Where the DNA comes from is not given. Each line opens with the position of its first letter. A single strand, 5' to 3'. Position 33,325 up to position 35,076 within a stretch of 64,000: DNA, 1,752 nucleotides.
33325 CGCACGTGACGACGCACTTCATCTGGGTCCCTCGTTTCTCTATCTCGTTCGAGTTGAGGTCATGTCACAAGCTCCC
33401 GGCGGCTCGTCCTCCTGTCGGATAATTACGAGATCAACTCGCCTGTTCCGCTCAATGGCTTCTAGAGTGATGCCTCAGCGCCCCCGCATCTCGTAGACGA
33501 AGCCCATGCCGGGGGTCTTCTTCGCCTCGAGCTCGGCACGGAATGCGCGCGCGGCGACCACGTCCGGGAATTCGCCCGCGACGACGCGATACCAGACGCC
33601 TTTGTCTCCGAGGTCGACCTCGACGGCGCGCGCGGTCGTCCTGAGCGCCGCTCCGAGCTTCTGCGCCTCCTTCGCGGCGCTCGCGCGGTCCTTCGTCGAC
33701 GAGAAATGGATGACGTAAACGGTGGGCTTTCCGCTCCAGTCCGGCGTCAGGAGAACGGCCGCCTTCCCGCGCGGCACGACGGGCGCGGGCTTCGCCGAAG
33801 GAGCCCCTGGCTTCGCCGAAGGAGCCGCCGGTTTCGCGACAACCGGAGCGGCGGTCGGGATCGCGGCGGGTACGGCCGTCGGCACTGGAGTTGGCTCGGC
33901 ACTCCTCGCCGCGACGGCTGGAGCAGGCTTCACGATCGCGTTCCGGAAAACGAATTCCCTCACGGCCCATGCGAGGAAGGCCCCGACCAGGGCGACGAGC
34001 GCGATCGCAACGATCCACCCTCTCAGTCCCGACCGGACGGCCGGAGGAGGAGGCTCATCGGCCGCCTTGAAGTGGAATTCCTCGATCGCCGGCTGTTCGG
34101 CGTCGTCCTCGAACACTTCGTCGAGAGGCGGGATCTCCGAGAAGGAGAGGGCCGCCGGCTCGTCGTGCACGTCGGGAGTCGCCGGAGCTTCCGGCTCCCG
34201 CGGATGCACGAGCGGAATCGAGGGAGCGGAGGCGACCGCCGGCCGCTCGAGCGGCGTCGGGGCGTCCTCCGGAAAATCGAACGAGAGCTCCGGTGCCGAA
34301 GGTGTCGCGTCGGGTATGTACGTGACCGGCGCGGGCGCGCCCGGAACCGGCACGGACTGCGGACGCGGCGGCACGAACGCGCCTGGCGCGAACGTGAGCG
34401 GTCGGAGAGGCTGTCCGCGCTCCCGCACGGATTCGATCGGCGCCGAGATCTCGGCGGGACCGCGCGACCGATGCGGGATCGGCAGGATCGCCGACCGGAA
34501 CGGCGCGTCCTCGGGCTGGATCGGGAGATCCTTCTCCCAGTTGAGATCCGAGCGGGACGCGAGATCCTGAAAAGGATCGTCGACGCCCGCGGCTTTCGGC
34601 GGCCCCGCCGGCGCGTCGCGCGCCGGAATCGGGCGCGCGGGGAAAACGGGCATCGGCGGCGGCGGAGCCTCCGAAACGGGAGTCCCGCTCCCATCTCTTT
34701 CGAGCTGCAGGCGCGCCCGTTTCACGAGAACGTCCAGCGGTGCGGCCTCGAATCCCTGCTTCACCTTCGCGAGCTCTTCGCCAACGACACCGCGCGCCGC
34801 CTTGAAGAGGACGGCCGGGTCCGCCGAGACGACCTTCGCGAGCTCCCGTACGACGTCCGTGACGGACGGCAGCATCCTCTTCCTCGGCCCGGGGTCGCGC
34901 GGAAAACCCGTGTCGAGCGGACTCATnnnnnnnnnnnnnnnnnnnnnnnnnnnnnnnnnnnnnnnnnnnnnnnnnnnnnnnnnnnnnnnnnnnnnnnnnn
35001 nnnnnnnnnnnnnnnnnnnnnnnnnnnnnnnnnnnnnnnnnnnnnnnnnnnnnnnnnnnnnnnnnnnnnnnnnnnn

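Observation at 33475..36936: Operon linking a peptidoglycan amidase, a MamK-like actin and a SPOR-domain protein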

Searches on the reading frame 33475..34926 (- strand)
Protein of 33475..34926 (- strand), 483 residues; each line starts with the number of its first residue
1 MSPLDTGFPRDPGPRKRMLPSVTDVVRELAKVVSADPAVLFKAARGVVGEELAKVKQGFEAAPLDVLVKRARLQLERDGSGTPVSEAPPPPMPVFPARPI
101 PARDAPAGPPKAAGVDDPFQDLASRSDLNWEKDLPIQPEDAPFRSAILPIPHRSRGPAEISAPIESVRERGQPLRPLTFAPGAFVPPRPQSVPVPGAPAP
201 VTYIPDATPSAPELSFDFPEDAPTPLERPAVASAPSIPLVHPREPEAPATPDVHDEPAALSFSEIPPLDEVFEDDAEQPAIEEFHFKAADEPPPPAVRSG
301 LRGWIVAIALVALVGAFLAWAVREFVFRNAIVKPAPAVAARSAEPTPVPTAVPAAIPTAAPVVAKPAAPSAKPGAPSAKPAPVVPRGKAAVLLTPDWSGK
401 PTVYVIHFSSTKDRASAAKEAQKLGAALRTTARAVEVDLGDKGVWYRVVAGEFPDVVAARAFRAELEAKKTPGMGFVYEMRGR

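Call 4: search_protein_families(library=pfam, proteins=[window:33475-34926:-], max_evalue=0.01)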
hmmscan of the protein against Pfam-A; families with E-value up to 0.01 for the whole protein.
window:33475-34926:- (483 aa): 1 family
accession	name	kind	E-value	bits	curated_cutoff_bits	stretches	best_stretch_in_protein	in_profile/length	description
PF05036.18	SPOR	-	8.1e-07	29.7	21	1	401-469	2-66/76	SPOR domain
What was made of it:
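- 33475..34926 (-): Bitopic SPOR protein, 483 aa; its start overlaps the actin stop (ATGA). Pfam SPOR (call 4).
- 33517..33759 (-): Periplasmic SPOR domain (residues about 390-470). Pfam SPOR residues 401-469 (call 4).
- On SPOR-domain bitopic division proteins (FtsN/DamX/DedD-like): Pfam SPOR 29.7 bits against 21 (call 4).
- Checked: SPOR protein 33475-34926: Pfam SPOR E 8e-7, 29.7 bits against a cutoff of 21 (call 4).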

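Call 5: search_protein_families(library=ncbifam, proteins=[window:33475-34926:-], max_evalue=0.01)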
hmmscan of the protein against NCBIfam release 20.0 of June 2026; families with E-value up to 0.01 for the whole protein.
window:33475-34926:- (483 aa): 0 families
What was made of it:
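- On SPOR-domain bitopic division proteins (FtsN/DamX/DedD-like): No NCBIfam hit for the whole protein (call 5).
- No ParM profile hit (call 5).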

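Call 59: find_homologous_proteins(query=window:33475-34926:-, max_evalue=0.00001)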
Query window:33475-34926:- (483 aa): 135 proteins with E <= 0.00001 among 8000 candidates; the best 120 are listed.
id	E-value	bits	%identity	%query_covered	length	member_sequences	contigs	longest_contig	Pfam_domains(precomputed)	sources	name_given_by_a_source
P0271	4.5e-291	984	100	96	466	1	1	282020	PF05036.19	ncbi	-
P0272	3.3e-177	608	60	100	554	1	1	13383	PF05036.19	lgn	-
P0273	1.5e-174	600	64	100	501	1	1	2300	PF05036.19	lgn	-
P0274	2.2e-173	596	63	100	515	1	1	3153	PF05036.19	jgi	jgi:SPOR domain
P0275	3.1e-172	592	65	100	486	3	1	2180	PF05036.19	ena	-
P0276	3.7e-172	592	62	100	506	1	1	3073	PF05036.19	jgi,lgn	-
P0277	2.3e-170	586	62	100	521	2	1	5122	PF05036.19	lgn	-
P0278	6.4e-169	581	64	54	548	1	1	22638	PF05036.19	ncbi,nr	ncbi:MAG: SPOR domain-containing protein [Thermoanaerobaculia bacterium]|nr:SPOR domain-containing p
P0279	3.1e-168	579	62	96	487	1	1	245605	PF05036.19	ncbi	-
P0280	3.6e-168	579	63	100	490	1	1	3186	PF05036.19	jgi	-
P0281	5.8e-166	571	65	100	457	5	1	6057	PF05036.19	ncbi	-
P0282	3.1e-165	569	63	100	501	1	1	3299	PF05036.19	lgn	-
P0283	7.5e-163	561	62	100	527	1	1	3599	PF05036.19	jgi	jgi:hypothetical protein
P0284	8.2e-161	554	65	96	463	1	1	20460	PF05036.19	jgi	-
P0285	5.0e-159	548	58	100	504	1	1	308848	PF05036.19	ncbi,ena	-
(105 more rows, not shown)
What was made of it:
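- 33475..34926 (-): 135 homologues; every hit that carries a source name is Thermoanaerobaculia or Acidobacteriota (call 59).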

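Call 70: predict_structure(alignment_id=A3)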
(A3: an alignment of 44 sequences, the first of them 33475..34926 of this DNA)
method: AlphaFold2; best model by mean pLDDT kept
length: 483 residues; sequences in the alignment: 44
mean_pLDDT: 59.1   pTM: 0.27
mean pLDDT of the five models: 59.1, 59.1, 58.2, 53.4, 51.9
residues with pLDDT >= 90: 54; 70-90: 83; 50-70: 154; < 50: 192
segments of 3 or more residues with pLDDT < 50: 6-8, 151-154, 158-185, 190-195, 201-212, 214-221, 230-234, 236-241, 252-256, 258-265, 268-283, 285-287, 332-346, 348-360, 362-380, 472-483
pLDDT, mean of each block of 10 residues (from residue 1): 46 64 93 91 96 91 93 92 70 68 50 50 51 59 57 47 38 38 47 48 43 45 53 46 49 43 46 44 47 56 80 90 70 43 41 39 39 37 53 56 59 74 78 75 70 64 71 48 35
secondary structure, 60 per line:
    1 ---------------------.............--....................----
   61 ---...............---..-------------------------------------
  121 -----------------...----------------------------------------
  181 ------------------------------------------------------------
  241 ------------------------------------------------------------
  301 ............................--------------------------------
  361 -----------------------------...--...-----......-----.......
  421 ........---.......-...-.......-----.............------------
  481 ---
elements in order: H22-32 H37-56 H64-78 H301-328 E390-392 E403-408 H414-428 E432-438 E444-450 H456-468
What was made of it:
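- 33475..34926 (-): AF2 model (call 70).
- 34687..34875 (-): Conserved cytoplasmic N-terminal three-helix domain of the SPOR protein (residues 18-80). AF2 pLDDT above 90, helices 22-32, 37-56 and 64-78 (call 70).
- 34027..34686 (-): Pro-rich disordered cytoplasmic linker (residues 81-300) with short conserved motifs (DDPF, WEK, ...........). pLDDT below 60 (call 70).
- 33943..34026 (-): Transmembrane helix of the SPOR protein (residues 301-328). AF2 helix 301-328, pLDDT 80-90 (call 70).
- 33517..33759 (-): AF2 strand-helix-strand-strand-helix fold with pLDDT about 75 (call 70).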

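Call 74: fold_search(model_id=the predicted structure, library=pdb)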
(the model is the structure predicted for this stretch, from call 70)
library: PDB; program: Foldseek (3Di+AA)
matches with E <= 10: 794; with E <= 0.001: 0
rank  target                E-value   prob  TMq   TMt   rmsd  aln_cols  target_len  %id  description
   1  9nri_BT               1.6e-01  0.38  0.09  0.31   6.7        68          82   15  Methanosarcina acetivorans 50S subunit obtained from acetate-grown cells (released 2025-09-24)
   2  7rj7_B                2.5e-01  0.38  0.09  0.13   8.5        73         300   11  CRYSTAL STRUCTURE OF AP2 ASSOCIATED KINASE 1 ISOFORM 1 COMPLEXED WITH LIGAND 2-(1-AMINO-3-METHYLBUTYL)-6- (PYRIDIN-4-Y (released 2022-02-23)
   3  7cun_K                2.5e-01  0.25  0.09  0.07   9.5        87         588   15  The structure of human Integrator-PP2A complex (released 2020-11-25)
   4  6bde                  3.0e-01  0.15  0.09  0.19   5.9        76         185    8  Crystal structure of Fe(II) unliganded H-NOX protein mutant A71G from K. algicida (released 2018-05-30)
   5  9zni_AR               3.2e-01  0.44  0.09  0.37   6.4        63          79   13  Cryo-EM structure of the Methanosarcina acetivorans 70S ribosome in complex with SriC and SriD (released 2026-01-28)
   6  7rj6_B                3.6e-01  0.38  0.11  0.17  12.1        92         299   14  CRYSTAL STRUCTURE OF AP2 ASSOCIATED KINASE 1 ISOFORM 1 COMPLEXED WITH LIGAND (2R)-2-AMINO-N-[3-(DIFLUOROM ETHOXY)-4-(1 (released 2022-02-23)
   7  9znf_AR               4.1e-01  0.25  0.10  0.36   8.1        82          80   12  Cryo-EM structure of the Methanosarcina acetivorans 70S ribosome in complex with SriA and SriB (released 2026-01-28)
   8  8scb_X                4.1e-01  0.21  0.10  0.29  19.4       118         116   13  Terminating ribosome with SRI-41315 (released 2023-12-27)
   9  3ta0_C                4.1e-01  0.14  0.07  0.22   9.9        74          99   18  A. fulgidus GlnK3, MgATP complex (released 2011-10-26)
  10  6i09_A                4.3e-01  0.72  0.10  0.51   8.3        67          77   12  Crystal structure of RlpA SPOR domain from Pseudomonas aeruginosa in complex with denuded glycan obtained by soaking (released 2019-11-13)
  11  3pup_B                4.6e-01  0.20  0.09  0.12  11.2        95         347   16  Structure of Glycogen Synthase Kinase 3 beta (GSK3B) in complex with a ruthenium octasporine ligand (OS1) (released 2010-12-22)
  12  7pwg_X                4.9e-01  0.18  0.10  0.31  19.6       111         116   17  Cryo-EM structure of large subunit of Giardia lamblia ribosome at 2.7 A resolution (released 2022-04-20)
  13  3ta0_D                4.9e-01  0.13  0.07  0.22  10.0        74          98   18  A. fulgidus GlnK3, MgATP complex (released 2011-10-26)
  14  9hw6_F                5.2e-01  0.16  0.08  0.11  10.8        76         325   16  Toxoplasma gondii GSK3b bound to LY2090314 and disulphide bonded through the C223 residue (released 2025-10-22)
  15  6bdd                  5.2e-01  0.12  0.09  0.18   5.6        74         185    8  Crystal structure of Fe(II) unliganded H-NOX protein from K. algicida (released 2018-05-30)
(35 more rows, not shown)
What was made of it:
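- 33517..33759 (-): Weak Foldseek match to the RlpA SPOR domain 6I09, probability 0.72 (call 74).
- On SPOR-domain bitopic division proteins (FtsN/DamX/DedD-like): The AF2 fold is consistent and there is a weak match to the RlpA SPOR domain (calls 70, 74).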
